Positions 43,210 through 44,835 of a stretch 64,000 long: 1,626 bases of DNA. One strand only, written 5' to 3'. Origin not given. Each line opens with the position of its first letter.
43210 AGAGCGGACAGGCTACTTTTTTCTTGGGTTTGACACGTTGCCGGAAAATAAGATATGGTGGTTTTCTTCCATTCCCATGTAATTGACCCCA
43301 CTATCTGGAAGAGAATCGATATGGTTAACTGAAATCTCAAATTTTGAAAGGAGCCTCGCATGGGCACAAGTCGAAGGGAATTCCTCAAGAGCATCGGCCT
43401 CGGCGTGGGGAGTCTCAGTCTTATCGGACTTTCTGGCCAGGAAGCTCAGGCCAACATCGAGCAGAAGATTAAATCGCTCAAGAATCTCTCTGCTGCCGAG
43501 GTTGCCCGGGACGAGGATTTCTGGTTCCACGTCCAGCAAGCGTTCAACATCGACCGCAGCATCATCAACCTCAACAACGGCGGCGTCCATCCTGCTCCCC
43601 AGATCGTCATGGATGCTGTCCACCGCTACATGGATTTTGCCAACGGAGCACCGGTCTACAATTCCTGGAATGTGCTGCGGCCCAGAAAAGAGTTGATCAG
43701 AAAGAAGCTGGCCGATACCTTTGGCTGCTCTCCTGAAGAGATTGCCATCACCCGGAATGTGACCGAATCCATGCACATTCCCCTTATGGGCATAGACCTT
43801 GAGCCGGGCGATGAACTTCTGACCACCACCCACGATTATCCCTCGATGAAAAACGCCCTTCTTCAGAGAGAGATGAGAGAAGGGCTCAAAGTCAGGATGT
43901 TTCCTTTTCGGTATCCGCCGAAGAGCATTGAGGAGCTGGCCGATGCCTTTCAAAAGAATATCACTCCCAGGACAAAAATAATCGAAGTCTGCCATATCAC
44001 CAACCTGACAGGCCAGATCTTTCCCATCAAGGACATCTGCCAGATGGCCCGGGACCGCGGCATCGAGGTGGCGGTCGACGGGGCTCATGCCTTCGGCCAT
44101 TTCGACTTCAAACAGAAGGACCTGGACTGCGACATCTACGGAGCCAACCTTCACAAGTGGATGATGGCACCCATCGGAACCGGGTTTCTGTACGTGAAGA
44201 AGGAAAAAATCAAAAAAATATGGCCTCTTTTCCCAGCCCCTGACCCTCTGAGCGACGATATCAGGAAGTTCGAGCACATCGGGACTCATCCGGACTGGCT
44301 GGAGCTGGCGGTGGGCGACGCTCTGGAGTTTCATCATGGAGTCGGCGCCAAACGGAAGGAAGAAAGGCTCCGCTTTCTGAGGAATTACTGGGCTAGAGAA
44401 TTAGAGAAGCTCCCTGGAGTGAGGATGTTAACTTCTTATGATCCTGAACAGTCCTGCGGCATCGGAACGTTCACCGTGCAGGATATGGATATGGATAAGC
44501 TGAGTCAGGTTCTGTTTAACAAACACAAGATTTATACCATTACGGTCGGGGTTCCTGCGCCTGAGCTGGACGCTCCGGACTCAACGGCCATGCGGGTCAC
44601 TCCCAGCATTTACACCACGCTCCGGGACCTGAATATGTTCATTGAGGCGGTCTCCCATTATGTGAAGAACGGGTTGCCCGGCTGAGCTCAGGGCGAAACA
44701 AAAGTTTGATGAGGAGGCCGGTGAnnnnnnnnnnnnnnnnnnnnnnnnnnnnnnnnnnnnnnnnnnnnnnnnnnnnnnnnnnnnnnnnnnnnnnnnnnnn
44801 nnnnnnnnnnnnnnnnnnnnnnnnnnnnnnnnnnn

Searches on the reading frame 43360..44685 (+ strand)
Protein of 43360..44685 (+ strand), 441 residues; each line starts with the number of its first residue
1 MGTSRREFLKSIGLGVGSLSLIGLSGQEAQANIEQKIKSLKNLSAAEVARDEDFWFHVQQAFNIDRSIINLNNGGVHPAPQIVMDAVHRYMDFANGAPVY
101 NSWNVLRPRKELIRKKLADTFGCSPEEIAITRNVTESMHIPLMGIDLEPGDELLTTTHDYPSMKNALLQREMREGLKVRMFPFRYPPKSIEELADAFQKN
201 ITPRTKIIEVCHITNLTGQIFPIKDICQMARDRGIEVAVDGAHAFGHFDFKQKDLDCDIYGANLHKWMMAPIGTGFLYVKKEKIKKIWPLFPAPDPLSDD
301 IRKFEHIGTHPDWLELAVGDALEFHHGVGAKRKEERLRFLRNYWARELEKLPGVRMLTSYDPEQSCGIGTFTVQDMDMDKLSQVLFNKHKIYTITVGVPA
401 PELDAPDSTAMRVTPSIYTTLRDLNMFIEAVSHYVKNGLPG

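Call 14: find_encoding_contigs(protein=window:43360-44685:+, flank=10000, max_places=10)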
Protein window:43360-44685:+ (441 aa): 2 contigs read that carry it; 2 places shown.
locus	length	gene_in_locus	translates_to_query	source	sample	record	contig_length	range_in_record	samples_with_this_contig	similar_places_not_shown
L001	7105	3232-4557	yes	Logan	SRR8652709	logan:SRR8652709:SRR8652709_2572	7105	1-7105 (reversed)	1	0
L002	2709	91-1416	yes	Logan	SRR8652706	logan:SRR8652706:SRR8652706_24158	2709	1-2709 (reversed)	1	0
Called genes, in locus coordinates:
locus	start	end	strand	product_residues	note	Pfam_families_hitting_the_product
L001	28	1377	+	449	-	PF12838:Fer4_7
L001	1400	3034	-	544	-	PF21959:DUF6923 (faint), PF24684:Vgb_lyase (weak), PF01841:Transglut_core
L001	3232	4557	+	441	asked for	PF00266:Aminotran_5, PF00155:Aminotran_1_2 (weak), PF01041:DegT_DnrJ_EryC1, PF01053:Cys_Met_Meta_PP (weak)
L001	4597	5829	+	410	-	PF00266:Aminotran_5, PF22580:KYNU_C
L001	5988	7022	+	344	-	PF04055:Radical_SAM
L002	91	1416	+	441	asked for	PF00266:Aminotran_5, PF00155:Aminotran_1_2 (weak), PF01041:DegT_DnrJ_EryC1, PF01053:Cys_Met_Meta_PP (weak)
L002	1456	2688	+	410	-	PF00266:Aminotran_5, PF22580:KYNU_C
